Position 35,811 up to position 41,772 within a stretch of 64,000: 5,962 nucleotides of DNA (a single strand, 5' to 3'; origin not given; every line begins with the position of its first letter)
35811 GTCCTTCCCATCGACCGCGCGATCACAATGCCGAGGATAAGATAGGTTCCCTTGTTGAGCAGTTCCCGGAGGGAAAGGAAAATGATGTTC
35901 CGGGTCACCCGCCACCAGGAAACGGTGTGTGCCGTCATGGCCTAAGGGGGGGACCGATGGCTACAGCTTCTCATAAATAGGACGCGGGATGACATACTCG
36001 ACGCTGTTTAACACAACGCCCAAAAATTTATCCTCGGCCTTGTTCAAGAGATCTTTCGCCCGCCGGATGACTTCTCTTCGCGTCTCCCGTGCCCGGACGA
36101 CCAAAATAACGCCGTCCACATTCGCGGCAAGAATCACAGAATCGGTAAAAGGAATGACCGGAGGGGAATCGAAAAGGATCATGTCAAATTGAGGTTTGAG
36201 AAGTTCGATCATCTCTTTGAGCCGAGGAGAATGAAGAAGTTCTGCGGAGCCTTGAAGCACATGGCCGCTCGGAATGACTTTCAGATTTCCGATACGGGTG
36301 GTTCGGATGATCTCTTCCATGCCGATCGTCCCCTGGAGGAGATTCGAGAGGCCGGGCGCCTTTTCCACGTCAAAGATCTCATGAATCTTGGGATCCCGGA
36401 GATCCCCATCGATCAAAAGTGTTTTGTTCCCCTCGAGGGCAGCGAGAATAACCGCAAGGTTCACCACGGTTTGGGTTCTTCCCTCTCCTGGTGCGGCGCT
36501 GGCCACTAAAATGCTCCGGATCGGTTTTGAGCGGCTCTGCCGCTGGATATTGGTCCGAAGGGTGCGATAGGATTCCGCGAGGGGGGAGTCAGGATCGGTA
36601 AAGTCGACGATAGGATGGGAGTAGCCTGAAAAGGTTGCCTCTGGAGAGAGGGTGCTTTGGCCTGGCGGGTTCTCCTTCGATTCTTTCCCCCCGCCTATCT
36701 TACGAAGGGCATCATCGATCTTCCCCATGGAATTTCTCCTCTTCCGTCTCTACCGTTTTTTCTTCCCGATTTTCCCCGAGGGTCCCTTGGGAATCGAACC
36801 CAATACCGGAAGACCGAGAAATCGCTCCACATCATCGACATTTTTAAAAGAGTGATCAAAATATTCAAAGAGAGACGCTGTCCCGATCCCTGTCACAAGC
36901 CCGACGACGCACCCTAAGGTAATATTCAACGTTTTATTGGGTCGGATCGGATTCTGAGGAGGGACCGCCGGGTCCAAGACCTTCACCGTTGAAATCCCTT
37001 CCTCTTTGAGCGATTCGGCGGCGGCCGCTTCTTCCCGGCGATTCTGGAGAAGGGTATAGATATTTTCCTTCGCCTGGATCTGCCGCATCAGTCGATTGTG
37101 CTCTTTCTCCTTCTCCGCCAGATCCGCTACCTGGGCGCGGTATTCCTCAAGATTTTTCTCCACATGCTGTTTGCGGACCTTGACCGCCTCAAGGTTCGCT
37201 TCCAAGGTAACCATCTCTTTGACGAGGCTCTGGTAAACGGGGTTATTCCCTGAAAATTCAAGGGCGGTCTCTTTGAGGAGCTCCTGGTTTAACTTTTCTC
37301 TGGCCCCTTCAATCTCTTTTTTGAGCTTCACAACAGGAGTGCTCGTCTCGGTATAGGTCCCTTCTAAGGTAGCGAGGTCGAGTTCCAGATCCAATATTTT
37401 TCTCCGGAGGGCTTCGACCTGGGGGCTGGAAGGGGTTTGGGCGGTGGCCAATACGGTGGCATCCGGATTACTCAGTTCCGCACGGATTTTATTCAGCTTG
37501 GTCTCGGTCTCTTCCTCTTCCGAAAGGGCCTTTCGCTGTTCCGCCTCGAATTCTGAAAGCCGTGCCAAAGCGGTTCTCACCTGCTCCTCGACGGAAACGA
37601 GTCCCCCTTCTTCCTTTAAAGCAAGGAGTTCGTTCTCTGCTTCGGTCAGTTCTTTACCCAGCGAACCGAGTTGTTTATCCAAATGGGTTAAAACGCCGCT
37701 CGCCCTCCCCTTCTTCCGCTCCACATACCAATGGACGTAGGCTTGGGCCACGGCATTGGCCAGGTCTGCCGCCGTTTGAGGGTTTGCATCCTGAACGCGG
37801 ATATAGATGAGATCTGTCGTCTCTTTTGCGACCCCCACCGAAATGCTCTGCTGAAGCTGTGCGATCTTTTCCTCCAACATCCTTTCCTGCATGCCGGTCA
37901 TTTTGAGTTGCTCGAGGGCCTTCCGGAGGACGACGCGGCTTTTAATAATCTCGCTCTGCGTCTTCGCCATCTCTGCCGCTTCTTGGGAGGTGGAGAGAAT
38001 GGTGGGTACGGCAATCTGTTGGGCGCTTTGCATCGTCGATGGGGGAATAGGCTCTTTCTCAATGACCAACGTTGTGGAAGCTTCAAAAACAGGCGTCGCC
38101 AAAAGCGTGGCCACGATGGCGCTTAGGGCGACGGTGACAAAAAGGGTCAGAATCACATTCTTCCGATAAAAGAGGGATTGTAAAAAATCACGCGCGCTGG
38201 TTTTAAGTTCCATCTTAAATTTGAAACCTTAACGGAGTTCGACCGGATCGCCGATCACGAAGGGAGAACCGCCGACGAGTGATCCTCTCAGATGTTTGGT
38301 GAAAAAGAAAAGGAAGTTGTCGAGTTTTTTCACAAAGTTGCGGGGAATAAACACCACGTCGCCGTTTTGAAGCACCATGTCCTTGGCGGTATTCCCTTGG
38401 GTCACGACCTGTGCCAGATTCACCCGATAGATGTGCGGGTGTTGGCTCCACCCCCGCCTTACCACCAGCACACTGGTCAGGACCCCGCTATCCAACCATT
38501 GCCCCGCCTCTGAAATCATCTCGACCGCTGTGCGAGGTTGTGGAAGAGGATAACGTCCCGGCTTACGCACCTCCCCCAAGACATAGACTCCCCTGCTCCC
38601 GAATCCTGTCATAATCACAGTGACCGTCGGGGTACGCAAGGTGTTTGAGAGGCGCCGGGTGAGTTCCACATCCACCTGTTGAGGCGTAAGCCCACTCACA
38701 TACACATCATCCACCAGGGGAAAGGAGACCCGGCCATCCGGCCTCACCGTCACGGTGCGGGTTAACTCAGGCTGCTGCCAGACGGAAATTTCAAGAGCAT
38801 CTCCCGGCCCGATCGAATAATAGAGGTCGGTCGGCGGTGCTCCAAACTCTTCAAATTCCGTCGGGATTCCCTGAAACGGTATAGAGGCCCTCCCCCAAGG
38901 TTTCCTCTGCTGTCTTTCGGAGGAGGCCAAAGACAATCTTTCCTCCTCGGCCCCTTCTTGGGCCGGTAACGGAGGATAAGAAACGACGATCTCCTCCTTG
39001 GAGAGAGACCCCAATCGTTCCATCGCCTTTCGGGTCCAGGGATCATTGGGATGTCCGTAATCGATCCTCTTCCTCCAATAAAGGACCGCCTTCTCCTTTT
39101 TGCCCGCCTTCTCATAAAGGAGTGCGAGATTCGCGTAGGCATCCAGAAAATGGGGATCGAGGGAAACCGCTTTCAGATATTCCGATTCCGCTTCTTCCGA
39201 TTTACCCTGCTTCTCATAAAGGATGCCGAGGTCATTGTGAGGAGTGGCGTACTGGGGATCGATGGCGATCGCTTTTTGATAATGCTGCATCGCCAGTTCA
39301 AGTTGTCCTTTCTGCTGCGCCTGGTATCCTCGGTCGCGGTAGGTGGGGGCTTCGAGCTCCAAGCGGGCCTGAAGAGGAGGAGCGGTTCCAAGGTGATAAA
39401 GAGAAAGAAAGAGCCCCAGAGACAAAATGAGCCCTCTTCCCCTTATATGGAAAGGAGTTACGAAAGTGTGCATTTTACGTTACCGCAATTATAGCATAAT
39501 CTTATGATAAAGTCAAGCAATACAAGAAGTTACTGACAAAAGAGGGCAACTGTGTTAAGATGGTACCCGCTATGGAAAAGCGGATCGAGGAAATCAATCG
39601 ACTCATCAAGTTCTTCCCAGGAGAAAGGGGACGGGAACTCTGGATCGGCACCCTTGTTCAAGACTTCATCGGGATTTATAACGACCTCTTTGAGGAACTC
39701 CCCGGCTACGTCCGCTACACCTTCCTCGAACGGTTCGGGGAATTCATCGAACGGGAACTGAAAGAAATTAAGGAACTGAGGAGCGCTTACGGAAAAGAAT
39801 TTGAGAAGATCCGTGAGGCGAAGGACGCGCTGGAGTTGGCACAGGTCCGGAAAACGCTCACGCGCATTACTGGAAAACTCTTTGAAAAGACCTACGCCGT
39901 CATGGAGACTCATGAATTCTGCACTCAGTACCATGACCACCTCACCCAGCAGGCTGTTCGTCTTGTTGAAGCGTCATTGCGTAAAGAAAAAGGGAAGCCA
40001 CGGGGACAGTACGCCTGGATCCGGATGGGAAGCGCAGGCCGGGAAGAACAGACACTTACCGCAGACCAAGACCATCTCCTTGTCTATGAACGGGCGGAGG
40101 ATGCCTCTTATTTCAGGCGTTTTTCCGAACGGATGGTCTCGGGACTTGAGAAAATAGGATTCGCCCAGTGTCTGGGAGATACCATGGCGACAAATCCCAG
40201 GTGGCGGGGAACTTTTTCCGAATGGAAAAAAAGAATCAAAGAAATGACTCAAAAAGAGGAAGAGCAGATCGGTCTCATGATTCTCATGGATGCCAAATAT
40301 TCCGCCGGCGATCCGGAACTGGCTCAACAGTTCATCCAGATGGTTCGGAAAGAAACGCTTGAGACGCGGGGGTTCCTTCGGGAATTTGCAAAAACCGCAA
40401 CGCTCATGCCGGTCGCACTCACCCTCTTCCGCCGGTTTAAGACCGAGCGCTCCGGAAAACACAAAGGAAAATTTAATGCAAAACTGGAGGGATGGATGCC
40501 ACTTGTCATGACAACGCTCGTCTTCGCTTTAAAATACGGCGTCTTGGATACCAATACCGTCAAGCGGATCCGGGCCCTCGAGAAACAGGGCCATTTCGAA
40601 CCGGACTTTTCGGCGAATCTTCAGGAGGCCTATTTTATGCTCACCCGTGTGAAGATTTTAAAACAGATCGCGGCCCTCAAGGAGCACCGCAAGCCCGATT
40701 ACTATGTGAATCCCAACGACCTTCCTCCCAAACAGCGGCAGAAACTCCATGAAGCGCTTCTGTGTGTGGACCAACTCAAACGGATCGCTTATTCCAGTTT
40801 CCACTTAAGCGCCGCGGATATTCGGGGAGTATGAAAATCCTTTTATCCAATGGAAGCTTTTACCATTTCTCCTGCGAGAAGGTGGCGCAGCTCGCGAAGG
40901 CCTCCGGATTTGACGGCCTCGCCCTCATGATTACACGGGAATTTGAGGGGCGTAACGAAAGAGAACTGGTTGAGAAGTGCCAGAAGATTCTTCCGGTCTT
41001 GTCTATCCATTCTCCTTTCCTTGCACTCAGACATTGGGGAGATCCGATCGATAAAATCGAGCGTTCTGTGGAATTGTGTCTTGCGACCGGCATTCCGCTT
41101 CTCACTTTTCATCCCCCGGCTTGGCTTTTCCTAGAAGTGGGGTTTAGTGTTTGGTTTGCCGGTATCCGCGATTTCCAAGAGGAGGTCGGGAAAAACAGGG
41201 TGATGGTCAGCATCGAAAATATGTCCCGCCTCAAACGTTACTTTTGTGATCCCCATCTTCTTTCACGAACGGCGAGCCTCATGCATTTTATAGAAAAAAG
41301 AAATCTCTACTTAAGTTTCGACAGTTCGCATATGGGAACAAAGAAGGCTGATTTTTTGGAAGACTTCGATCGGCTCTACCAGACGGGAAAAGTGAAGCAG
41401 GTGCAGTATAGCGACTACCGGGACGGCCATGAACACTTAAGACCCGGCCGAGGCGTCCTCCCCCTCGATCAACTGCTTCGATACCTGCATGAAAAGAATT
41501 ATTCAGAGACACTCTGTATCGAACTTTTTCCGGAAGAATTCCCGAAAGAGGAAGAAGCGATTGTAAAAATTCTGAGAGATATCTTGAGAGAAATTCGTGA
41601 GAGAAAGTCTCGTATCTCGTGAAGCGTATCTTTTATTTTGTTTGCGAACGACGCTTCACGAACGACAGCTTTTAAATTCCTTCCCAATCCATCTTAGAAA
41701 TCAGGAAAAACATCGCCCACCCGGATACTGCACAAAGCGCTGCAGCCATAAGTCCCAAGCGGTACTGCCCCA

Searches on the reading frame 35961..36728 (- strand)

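Call 17: search_protein_families(library=pfam, proteins=[window:35961-36728:-], max_evalue=0.001)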
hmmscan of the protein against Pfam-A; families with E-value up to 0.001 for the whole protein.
window:35961-36728:- (255 aa): 3 families
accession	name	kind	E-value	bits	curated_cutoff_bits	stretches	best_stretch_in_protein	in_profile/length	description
PF13614.12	AAA_31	-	4.2e-13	50.1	27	1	72-214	3-150/177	AAA domain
PF10609.15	ParA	-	2.2e-11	44.1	27.1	1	72-248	5-180/246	NUBPL iron-transfer P-loop NTPase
PF01656.29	CbiA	-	1.3e-05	25.6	25.4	1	73-242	1-82/125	CobQ/CobB/MinD/ParA nucleotide binding domain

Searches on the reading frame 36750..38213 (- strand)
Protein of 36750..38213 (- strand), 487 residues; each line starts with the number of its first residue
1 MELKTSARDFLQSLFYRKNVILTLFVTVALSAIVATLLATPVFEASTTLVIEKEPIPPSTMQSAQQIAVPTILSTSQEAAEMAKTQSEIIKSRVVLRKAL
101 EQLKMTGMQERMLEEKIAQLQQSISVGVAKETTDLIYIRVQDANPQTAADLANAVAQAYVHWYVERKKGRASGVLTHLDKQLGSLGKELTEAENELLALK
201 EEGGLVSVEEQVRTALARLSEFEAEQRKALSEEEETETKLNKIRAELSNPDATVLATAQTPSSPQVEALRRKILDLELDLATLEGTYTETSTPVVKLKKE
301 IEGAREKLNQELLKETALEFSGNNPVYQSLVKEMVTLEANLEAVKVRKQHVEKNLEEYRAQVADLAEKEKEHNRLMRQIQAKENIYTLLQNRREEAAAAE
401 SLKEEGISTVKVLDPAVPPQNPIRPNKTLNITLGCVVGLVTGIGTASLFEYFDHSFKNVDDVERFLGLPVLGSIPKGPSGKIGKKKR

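Call 17: search_protein_families(library=pfam, proteins=[window:36750-38213:-], max_evalue=0.001)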
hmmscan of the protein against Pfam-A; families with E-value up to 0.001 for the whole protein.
window:36750-38213:- (487 aa): 2 families
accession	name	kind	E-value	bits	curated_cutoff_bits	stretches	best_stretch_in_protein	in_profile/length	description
PF13807.11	GNVR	-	3.6e-12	46.5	27.7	1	370-446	4-77/82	G-rich domain on putative tyrosine kinase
PF02706.20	Wzz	-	2.3e-07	31.5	25.5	1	12-103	10-91/91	Chain length determinant protein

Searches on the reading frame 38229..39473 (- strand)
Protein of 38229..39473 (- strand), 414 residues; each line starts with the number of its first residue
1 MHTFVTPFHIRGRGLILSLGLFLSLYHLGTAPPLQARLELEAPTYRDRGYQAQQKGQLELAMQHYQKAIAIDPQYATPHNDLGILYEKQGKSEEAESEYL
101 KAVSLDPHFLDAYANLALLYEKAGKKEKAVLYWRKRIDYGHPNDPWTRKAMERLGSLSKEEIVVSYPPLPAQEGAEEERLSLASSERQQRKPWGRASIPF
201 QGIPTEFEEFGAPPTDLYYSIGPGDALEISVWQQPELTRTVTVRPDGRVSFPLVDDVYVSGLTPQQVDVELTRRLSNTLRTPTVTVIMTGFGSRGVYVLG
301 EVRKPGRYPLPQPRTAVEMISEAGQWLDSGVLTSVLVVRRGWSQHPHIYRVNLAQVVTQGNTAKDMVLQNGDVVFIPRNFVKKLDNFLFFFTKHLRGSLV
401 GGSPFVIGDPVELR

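Call 17: search_protein_families(library=pfam, proteins=[window:38229-39473:-], max_evalue=0.001)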
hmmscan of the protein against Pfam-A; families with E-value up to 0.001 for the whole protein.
window:38229-39473:- (414 aa): 17 families
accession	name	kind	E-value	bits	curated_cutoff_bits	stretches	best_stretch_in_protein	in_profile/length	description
PF02563.21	Poly_export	-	2e-24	86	28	1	218-288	6-76/77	Polysaccharide biosynthesis/export protein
PF13414.12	TPR_11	-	1.1e-17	63.9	26.8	2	54-90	6-42/42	TPR repeat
PF00515.34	TPR_1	-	1.6e-16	59.8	27.8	2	43-75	2-34/34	Tetratricopeptide repeat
PF13431.12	TPR_17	-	7.2e-15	54.4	24.4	2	64-96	1-33/34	Tetratricopeptide repeat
PF07719.23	TPR_2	-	7.7e-15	54.2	27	2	79-108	4-33/34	Tetratricopeptide repeat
PF13181.12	TPR_8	-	1.7e-13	50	25.7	1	80-108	5-33/34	Tetratricopeptide repeat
PF22461.2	SLBB_2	-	4.8e-09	36.6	27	1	296-376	3-79/79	SLBB domain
PF14559.12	TPR_19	-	7.9e-09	36.2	25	1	54-97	3-46/68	Tetratricopeptide repeat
PF13424.12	TPR_12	-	4.2e-08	33.7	30.1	1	43-105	4-74/77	Tetratricopeptide repeat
PF13428.12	TPR_14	-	1.1e-07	32.3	23.5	0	81-118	6-43/44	Tetratricopeptide repeat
PF13432.12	TPR_16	-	2e-07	31.8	32.7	1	81-143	2-63/65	Tetratricopeptide repeat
PF13176.12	TPR_7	-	3.6e-06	27.1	27.9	0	82-106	5-29/36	Tetratricopeptide repeat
PF10373.15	EST1_DNA_bind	-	6.5e-06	26.3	22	1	61-128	1-68/282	Est1 DNA/RNA binding domain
PF10531.15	SLBB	-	6.3e-05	23.2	27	1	296-340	2-46/55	SLBB domain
PF13371.12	TPR_9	-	0.00025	21.4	35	0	53-112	6-65/73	Tetratricopeptide repeat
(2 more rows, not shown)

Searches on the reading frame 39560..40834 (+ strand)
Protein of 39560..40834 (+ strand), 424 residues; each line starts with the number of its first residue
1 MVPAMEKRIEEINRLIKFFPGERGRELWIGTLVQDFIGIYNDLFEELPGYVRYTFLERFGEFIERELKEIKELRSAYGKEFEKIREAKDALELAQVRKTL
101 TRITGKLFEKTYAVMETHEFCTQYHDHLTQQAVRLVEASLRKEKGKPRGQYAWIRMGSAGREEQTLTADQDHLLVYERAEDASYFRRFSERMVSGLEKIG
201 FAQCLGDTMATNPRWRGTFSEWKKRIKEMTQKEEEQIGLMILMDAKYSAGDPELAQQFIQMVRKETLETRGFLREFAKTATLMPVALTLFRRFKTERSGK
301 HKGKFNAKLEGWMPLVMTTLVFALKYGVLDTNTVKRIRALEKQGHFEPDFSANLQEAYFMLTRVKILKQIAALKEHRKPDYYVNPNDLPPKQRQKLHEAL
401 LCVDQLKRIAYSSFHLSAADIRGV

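Call 17: search_protein_families(library=pfam, proteins=[window:39560-40834:+], max_evalue=0.001)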
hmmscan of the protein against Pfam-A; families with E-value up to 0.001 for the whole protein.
window:39560-40834:+ (424 aa): 2 families
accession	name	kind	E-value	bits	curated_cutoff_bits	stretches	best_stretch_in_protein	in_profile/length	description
PF03445.19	DUF294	-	1.5e-38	132.3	21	1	99-235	2-137/138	Putative nucleotidyltransferase DUF294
PF10335.14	DUF294_C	-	3.1e-38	131.3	22.5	1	271-414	2-145/145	Putative nucleotidyltransferase substrate binding domain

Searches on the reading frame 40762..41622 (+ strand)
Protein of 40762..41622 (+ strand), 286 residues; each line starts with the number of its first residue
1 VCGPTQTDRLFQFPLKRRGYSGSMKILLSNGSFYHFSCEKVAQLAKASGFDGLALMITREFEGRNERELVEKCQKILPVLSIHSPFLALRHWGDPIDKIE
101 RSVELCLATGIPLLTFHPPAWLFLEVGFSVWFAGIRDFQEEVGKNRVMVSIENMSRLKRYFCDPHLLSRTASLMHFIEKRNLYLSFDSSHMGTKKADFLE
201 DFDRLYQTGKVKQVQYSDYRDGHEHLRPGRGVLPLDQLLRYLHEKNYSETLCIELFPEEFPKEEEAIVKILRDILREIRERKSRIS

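Call 17: search_protein_families(library=pfam, proteins=[window:40762-41622:+], max_evalue=0.001)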
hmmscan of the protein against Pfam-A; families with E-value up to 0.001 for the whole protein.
window:40762-41622:+ (286 aa): 1 family
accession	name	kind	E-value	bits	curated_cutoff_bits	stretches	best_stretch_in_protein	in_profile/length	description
PF01261.30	AP_endonuc_2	-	2.5e-20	73.7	31.1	1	43-270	2-241/249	Xylose isomerase-like TIM barrel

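Call 55: search_protein_families(library=ncbifam, proteins=[window:40762-41622:+], max_evalue=0.00001)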
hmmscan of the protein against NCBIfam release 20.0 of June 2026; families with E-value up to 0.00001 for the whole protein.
window:40762-41622:+ (286 aa): 0 families
